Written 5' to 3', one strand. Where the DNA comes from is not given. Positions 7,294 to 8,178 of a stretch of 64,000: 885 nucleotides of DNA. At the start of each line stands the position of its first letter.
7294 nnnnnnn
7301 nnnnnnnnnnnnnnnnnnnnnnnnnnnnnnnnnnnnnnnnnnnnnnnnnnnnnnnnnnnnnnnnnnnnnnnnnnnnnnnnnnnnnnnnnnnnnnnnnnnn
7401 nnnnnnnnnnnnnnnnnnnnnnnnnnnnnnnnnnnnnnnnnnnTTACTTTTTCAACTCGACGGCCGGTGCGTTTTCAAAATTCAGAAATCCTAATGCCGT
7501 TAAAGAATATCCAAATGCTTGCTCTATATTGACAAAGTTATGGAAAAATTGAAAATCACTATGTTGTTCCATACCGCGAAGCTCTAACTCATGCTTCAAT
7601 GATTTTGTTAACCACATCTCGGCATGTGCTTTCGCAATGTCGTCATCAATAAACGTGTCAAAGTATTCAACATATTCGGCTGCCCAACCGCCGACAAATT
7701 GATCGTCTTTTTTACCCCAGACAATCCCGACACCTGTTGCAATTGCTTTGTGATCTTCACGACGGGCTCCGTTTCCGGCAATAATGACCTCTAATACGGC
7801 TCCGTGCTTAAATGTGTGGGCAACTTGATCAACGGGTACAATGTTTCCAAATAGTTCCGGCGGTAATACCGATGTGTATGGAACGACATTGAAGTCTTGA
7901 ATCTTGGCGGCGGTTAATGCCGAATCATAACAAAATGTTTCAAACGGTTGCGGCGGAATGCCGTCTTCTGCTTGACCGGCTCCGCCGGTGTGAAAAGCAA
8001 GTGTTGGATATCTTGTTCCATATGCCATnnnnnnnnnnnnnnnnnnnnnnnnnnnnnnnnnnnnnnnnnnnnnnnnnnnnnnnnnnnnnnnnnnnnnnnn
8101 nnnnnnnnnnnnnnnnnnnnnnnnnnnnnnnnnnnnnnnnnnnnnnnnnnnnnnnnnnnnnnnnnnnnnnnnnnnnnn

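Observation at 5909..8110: Chlamydia/archaea-type pyruvoyl arginine decarboxylase adjacent to an APC antiporter (AaxB-AaxC-like module)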

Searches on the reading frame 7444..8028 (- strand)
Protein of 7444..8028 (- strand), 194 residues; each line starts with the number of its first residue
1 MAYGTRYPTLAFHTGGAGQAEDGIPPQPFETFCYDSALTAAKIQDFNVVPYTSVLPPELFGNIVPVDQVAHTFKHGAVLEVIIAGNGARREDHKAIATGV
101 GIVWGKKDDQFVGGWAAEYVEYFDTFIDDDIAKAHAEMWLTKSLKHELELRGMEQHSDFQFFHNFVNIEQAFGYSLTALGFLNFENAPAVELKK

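Call 3: search_protein_families(library=pfam, proteins=[window:7444-8028:-], max_evalue=0.01)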
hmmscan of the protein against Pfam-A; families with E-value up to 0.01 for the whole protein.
window:7444-8028:- (194 aa): 1 family
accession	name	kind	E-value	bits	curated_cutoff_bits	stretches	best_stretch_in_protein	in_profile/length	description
PF01862.21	PvlArgDC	-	5.6e-23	82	22.7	1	8-146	2-128/161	Pyruvoyl-dependent arginine decarboxylase (PvlArgDC)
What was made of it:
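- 7444..8028 (-): aaxB: pyruvoyl-dependent arginine decarboxylase proenzyme, 194 aa. Predicted self-cleavage between T52 and S53 gives a 52-aa beta chain and a 142-aa alpha chain with an N-terminal pyruvoyl group. Pfam PF01862 at 82 bits (call 3).
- On PvlArgDC / AaxB (pyruvoyl-dependent arginine decarboxylase): 82 bits against a cutoff of 22.7, covering residues 8-146 (call 3).
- Closest known: Pyruvoyl histidine decarboxylase clusters with aaxC-like antiporters in gut bacteria. Different: The enzyme is of PvlArgDC type (call 3).
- Checked: Decarboxylase: the 194-aa ORF contains ...FNVVPYT52|S53VLPPE... and matches Pfam PF01862 PvlArgDC at 82 bits (cutoff 22.7) (call 3).
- Family and residues: PF01862 at 82 bits (call 3).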

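Call 4: search_protein_families(library=ncbifam, proteins=[window:7444-8028:-], max_evalue=0.01)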
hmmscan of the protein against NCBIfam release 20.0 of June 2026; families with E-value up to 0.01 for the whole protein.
window:7444-8028:- (194 aa): 2 families
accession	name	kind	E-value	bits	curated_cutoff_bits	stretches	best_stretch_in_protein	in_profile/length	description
NF009064.0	PRK12398.1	equivalog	1.7e-07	31.4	207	1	11-142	10-131/165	pyruvoyl-dependent arginine decarboxylase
TIGR00286.1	TIGR00286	equivalog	3.2e-05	23.7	106.95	1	32-140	20-115/152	pyruvoyl-dependent arginine decarboxylase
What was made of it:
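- On PvlArgDC / AaxB (pyruvoyl-dependent arginine decarboxylase): 23.7 bits against 106.95, and 31.4 bits against 207 (call 4).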

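Call 5: find_homologous_proteins(query=window:7444-8028:-)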
Query window:7444-8028:- (194 aa): 654 proteins with E <= 0.001 among 860 candidates; the best 120 are listed.
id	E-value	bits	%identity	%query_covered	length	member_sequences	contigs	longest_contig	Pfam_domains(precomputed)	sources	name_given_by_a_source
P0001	5.1e-122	423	93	100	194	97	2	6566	PF01862.22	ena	-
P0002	1.2e-121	422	94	100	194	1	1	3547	PF01862.22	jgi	-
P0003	1.3e-121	422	92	100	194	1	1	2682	PF01862.22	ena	-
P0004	1.3e-121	421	92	100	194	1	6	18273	PF01862.22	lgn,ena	-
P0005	1.7e-121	421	93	100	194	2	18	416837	PF01862.22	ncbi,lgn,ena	-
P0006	1.7e-121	421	94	100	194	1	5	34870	PF01862.22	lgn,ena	-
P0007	4.0e-121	420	92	100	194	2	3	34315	PF01862.22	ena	-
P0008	3.0e-120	417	93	99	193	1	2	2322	PF01862.22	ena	-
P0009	6.1e-120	416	93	99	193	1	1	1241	PF01862.22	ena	-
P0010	6.5e-120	416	92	100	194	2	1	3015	PF01862.22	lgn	-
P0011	7.6e-120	416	92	100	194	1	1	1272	PF01862.22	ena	-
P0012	1.3e-119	415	92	99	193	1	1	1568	PF01862.22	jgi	-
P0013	2.3e-119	414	92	99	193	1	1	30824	PF01862.22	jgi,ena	-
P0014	3.7e-119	413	92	99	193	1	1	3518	PF01862.22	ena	-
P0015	6.6e-119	413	92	99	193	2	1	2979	PF01862.22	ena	-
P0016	7.0e-119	413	92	99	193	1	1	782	PF01862.22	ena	-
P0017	7.0e-119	413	92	99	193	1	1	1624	PF01862.22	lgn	-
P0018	1.1e-118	412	92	99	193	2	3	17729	PF01862.22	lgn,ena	-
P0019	1.3e-118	412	91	99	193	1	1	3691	PF01862.22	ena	-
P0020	1.4e-118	412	91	100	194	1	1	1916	PF01862.22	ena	-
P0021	1.9e-118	411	92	99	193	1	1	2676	PF01862.22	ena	-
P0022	2.0e-118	411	91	100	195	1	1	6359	PF01862.22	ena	-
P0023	2.8e-118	411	91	100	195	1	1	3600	PF01862.22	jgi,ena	-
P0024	4.5e-118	410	91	100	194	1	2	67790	PF01862.22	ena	-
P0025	4.7e-118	410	92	99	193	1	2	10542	PF01862.22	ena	-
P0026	5.2e-118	410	91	99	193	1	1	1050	PF01862.22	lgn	-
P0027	1.3e-117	408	90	100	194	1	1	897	PF01862.22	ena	-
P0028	1.1e-116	405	91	99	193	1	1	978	PF01862.22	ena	-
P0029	5.5e-116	403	87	100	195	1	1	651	PF01862.22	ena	-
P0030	1.0e-115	402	89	100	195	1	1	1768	PF01862.22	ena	-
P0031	5.9e-115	400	90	99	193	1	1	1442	PF01862.22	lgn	-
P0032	1.1e-112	392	88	100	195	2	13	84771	PF01862.22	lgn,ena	-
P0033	1.4e-112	392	88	100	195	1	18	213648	PF01862.22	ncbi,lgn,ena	-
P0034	2.1e-112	391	86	100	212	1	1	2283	PF01862.22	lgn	-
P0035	3.8e-111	387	86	100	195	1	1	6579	PF01862.22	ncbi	-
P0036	5.0e-111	387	88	100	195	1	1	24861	PF01862.22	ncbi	-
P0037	5.8e-111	387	86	100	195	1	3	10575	PF01862.22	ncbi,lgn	-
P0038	6.3e-111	387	86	100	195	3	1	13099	PF01862.22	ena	-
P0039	6.3e-111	387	86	100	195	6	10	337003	PF01862.22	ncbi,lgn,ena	-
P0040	7.3e-111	386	87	100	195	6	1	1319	PF01862.22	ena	-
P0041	9.3e-111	386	85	100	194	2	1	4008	PF01862.22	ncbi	-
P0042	3.2e-110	384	84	100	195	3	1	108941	PF01862.22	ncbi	-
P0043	4.5e-110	384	86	100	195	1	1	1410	PF01862.22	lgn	-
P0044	6.6e-110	383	86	98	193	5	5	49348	PF01862.22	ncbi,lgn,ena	-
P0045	7.2e-110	383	85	100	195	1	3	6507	PF01862.22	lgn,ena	-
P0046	1.4e-109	382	86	100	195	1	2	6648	PF01862.22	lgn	-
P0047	3.3e-109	381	85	100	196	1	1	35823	PF01862.22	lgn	-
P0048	3.6e-109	381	86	100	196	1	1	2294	PF01862.22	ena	-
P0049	4.2e-109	381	84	100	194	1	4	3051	PF01862.22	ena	-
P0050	4.3e-109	381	84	100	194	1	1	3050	PF01862.22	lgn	-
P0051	5.6e-109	380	84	100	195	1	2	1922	PF01862.22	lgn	-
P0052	1.1e-108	379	86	100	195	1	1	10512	PF01862.22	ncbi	-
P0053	3.0e-108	378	86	100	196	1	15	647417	PF01862.22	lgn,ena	-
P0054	3.7e-108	378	84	99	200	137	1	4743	PF01862.22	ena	-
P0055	4.2e-108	377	85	100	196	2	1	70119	PF01862.22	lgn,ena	-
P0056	6.2e-108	377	85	100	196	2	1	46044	PF01862.22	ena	-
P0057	6.7e-108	377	83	100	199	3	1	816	PF01862.22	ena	-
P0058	7.7e-108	377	85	100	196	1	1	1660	PF01862.22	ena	-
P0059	9.7e-108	376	85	100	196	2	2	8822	PF01862.22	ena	-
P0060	1.0e-107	376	85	100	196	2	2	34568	PF01862.22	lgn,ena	-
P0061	1.4e-107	376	85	100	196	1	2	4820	PF01862.22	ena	-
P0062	2.7e-107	375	82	99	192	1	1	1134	PF01862.22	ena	-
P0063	2.7e-107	375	85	100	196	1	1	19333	PF01862.22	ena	-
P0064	2.8e-107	375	83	100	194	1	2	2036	PF01862.22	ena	-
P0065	3.4e-107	374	84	98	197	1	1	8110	PF01862.22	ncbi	-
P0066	3.8e-107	374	83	98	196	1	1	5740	PF01862.22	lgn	-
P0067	4.7e-107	374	88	95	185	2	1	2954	PF01862.22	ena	-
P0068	5.7e-107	374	83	98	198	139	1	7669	PF01862.22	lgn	-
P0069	9.1e-107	373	85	100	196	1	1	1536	PF01862.22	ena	-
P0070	2.5e-106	372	84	100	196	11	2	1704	PF01862.22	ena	-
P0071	3.1e-106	371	84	100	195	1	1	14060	PF01862.22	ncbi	-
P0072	9.8e-106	370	82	100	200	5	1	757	PF01862.22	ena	-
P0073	1.1e-105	369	85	100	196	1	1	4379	PF01862.22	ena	-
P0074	1.3e-105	369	84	99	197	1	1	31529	PF01862.22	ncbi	-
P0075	1.3e-105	369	82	100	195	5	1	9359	PF01862.22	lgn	-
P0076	1.3e-105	369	82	100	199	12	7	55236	PF01862.22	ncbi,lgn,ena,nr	ncbi:MAG: pyruvoyl-dependent arginine decarboxylase [Alphaproteobacteria bacterium]|nr:pyruvoyl-depe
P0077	1.3e-105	369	84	97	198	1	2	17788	PF01862.22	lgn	-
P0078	1.6e-105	369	82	99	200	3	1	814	PF01862.22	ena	-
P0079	2.9e-105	368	81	99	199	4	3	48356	PF01862.22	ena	-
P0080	4.5e-105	367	82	98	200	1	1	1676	PF01862.22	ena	-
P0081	1.1e-104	366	82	100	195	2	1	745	PF01862.22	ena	-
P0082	1.3e-104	366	82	98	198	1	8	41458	PF01862.22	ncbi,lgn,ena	-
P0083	4.1e-104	364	82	98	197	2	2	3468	PF01862.22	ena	-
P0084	6.4e-104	364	81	98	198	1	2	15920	PF01862.22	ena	-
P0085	1.1e-103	363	81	98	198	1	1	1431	PF01862.22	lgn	-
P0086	1.3e-103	363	83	98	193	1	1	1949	PF01862.22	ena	-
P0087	1.5e-103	363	80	99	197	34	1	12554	PF01862.22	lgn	-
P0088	2.5e-103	362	83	98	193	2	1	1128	PF01862.22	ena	-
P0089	3.0e-103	362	84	95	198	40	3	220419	PF01862.22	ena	-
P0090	3.9e-103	361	82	100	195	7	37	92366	PF01862.22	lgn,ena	-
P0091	5.3e-103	361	81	98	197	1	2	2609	PF01862.22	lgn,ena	-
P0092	5.5e-103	361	80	98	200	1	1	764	PF01862.22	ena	-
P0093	1.2e-102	360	81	98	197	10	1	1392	PF01862.22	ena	-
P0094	2.3e-102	359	81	98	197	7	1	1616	PF01862.22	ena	-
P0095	2.9e-102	358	80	98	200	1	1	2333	PF01862.22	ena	-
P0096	3.2e-102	358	81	98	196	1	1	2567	PF01862.22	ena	-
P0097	3.4e-102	358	79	99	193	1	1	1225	PF01862.22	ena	-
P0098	4.4e-102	358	81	98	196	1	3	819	PF01862.22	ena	-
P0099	4.4e-102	358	81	98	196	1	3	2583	PF01862.22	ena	-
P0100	6.9e-102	357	81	98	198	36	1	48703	PF01862.22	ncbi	-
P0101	7.4e-102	357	81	99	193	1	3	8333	PF01862.22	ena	-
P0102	1.2e-101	356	78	99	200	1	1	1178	PF01862.22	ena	-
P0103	2.5e-101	355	81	99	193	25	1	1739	PF01862.22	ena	-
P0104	2.6e-101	355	81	99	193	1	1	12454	PF01862.22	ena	-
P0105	2.7e-101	355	81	99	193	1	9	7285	PF01862.22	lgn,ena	-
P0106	3.1e-101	355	81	98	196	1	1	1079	PF01862.22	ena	-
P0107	3.4e-101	355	82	95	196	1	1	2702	PF01862.22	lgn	-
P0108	4.4e-101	354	81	98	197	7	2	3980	PF01862.22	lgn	-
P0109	4.6e-101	354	81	99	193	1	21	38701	PF01862.22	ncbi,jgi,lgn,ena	-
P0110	5.4e-101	354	79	100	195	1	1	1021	PF01862.22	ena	-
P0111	6.4e-101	354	81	99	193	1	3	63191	PF01862.22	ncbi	-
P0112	9.1e-101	353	80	99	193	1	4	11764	PF01862.22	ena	-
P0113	9.8e-101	353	80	99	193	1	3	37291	PF01862.22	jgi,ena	-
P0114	1.4e-100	353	79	98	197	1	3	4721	PF01862.22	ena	-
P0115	1.5e-100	353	80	99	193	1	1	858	PF01862.22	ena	-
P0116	1.5e-100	353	80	98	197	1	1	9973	PF01862.22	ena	-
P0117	1.6e-100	353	81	98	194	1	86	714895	PF01862.22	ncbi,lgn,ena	-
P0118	1.8e-100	353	81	97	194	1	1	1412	PF01862.22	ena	-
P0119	1.8e-100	353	81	96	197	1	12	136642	PF01862.22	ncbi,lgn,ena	-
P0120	1.8e-100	352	80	98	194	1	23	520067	PF01862.22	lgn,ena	-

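Call 6: search_solved_structures(query=window:7444-8028:-, max_evalue=1, show_alignments=2)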
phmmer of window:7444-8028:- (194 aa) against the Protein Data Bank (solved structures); distinct sequences matched with E-value up to 1: 0.
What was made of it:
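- Tried and rejected: A single-sequence PDB search with the decarboxylase found nothing (call 6).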

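Call 9: find_encoding_contigs(protein=window:7444-8028:-, flank=8000, max_places=6)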
Protein window:7444-8028:- (194 aa): no gene with exactly this product is on record in the collection.
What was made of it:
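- Tried and rejected: An exact-match look-up of the decarboxylase found no record (call 9).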

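Call 14: search_protein_representatives(protein=window:7444-8028:-)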
Query: 194 residues. Proteins with E-value up to 0.001 (for the whole library): 154; up to 1e-10: 87; up to 1e-30: 25. The best 150 are listed.
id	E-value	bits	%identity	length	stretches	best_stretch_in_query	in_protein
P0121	4.9e-74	264.5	76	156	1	40-192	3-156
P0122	2.7e-61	223.0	73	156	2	1-83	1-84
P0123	8.6e-59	214.8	54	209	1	3-187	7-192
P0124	1.1e-56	207.9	77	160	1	1-125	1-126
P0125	1.9e-53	197.4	81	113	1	84-194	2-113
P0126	1.9e-50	187.6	55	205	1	3-189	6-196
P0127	1.0e-48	181.9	76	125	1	2-108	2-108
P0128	1.7e-45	171.4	72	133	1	3-109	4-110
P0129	2.4e-43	164.4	74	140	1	3-102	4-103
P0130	9.3e-42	159.2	76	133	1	3-96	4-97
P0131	2.0e-41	158.1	51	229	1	3-188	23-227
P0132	4.9e-41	156.9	72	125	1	7-105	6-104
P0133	8.7e-41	156.0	47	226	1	2-185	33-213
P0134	1.8e-38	148.5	79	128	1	1-86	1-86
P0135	3.6e-38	147.5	46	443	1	2-192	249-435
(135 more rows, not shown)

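Call 18: find_related_loci(query=A2, collection=genome_contigs, flank=6000)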
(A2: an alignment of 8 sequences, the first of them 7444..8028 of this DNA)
Query A2 (194 aa) in genome_contigs; peptide patterns used: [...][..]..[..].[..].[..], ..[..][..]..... (x = any residue, [..] = any of these).
547 stretches matched a pattern; 517 encode a relative of the query (tblastn E <= 1e-3); the best 80 are kept; 80 distinct loci.
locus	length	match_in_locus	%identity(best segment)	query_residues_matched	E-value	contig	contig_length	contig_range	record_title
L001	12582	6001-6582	94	1-194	1e-125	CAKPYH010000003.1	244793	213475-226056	MAG: uncultured Alphaproteobacteria bacterium isolate REFINED_METABAT215_TOP10_CONTIGS_1500_ASSEMBLY_K77_MERGED__Nepal_M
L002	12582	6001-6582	93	1-194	4e-124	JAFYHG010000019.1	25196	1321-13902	MAG: Alphaproteobacteria bacterium isolate RGIG7089 Sheep_Rumen.Co__c2430229, whole genome shotgun sequence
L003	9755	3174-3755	94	1-194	5e-124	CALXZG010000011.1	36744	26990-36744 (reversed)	MAG: uncultured Alphaproteobacteria bacterium isolate BRZ_KG__bin33 genome assembly, contig: BRZ_KG__NODE_1457_length_36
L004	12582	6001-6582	93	1-194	4e-124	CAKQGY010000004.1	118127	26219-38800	MAG: uncultured Alphaproteobacteria bacterium isolate REFINED_METABAT215_TOP10_CONTIGS_1500_ASSEMBLY_K77_MERGED__Hadza_M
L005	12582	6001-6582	92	1-194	1e-123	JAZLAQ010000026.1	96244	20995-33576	MAG: Alphaproteobacteria bacterium isolate T1900045075_TC20190069.MAGScoT_cleanbin_000004 SGB_4630_k141_1811198, whole g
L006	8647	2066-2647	93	1-194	2e-123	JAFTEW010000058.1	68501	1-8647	MAG: Alphaproteobacteria bacterium isolate RGIG3755 Roe_deer_Abomasum-1__c300052, whole genome shotgun sequence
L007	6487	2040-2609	93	1-190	3e-120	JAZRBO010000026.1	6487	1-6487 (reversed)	MAG: Alphaproteobacteria bacterium isolate T1900045126_TC20190120.MAGScoT_cleanbin_000006 SGB_4864_k141_1095139, whole g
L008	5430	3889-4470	88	1-194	1e-117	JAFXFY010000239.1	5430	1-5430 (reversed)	MAG: Alphaproteobacteria bacterium isolate RGIG6380 Sheep_Rectum-5__c830499, whole genome shotgun sequence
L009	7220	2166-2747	88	1-194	2e-117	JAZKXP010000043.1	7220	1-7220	MAG: Alphaproteobacteria bacterium isolate T1900045117_TC20190111.MAGScoT_cleanbin_000024 SGB_4816_k141_2827432, whole g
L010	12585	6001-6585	88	1-194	5e-117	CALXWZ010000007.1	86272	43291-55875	MAG: uncultured Alphaproteobacteria bacterium isolate BRZ_CI__bin89 genome assembly, contig: BRZ_CI__NODE_462_length_862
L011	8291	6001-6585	87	1-194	1e-115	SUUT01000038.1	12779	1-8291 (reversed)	MAG: Alphaproteobacteria bacterium isolate SIG53 NODE_82303_length_12779_cov_10.874012, whole genome shotgun sequence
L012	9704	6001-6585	87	1-194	1e-115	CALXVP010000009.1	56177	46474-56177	MAG: uncultured Alphaproteobacteria bacterium isolate BRZ_DT__bin56 genome assembly, contig: BRZ_DT__NODE_496_length_561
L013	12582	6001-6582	86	1-194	3e-115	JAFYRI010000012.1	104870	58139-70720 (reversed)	MAG: Alphaproteobacteria bacterium isolate RGIG7351 Water_buffalos_Cecum-5__c131, whole genome shotgun sequence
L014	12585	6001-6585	88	1-194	4e-115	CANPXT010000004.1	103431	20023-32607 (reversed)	MAG: uncultured Alphaproteobacteria bacterium isolate Lapin-005__bin43 genome assembly, contig: Lapin-005__NODE_197_leng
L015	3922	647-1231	86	1-194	1e-116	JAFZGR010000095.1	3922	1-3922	MAG: Alphaproteobacteria bacterium isolate RGIG7750 Water_buffalos_Rectum-5__c248926, whole genome shotgun sequence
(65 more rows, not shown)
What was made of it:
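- Habitat: many of the related MAGs have titles naming rumen, abomasum, caecum or colon samples (call 18).
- Tried and rejected: It was repeated with 8 sequences (call 18).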

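Call 28: search_solved_structures(query=A1, max_evalue=1, show_alignments=1)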
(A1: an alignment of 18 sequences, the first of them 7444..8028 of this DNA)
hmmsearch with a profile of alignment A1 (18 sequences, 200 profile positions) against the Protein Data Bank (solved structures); distinct sequences matched with E-value up to 1: 6.
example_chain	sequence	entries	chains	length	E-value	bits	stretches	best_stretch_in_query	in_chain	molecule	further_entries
1n2m_A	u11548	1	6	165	1.9e-06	31.3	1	35-137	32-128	Pyruvoyl-dependent arginine decarboxylase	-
2qqd_C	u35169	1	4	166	5.9e-06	29.7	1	35-137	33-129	Pyruvoyl-dependent arginine decarboxylase (EC 4.1.1.19) (PvlArgDC)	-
1fyh_A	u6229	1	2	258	0.058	16.7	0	92-174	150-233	Interferon gamma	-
1eku_A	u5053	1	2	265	0.068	16.5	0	92-174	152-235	Interferon gamma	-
1mt1_A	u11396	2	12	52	0.94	12.7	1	35-53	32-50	PYRUVOYL-DEPENDENT ARGININE DECARBOXYLASE BETA CHAIN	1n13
2qqc_A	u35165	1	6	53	0.99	12.7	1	35-53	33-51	Pyruvoyl-dependent arginine decarboxylase subunit beta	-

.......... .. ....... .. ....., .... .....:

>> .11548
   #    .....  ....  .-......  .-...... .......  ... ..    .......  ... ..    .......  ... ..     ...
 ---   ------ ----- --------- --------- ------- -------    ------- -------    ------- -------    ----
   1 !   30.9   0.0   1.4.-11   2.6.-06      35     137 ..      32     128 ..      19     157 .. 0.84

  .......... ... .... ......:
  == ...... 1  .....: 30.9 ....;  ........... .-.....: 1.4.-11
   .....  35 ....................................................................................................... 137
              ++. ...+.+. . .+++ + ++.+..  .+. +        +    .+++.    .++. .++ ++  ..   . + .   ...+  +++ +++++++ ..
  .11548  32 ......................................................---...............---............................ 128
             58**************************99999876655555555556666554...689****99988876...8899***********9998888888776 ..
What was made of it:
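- Closest known: Archaeal PvlArgDC. Different: Only a profile search detects the archaeal enzyme (E = 2e-6); a single-sequence search finds nothing (calls 6, 28).
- Tried and rejected: A profile was needed (call 28).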
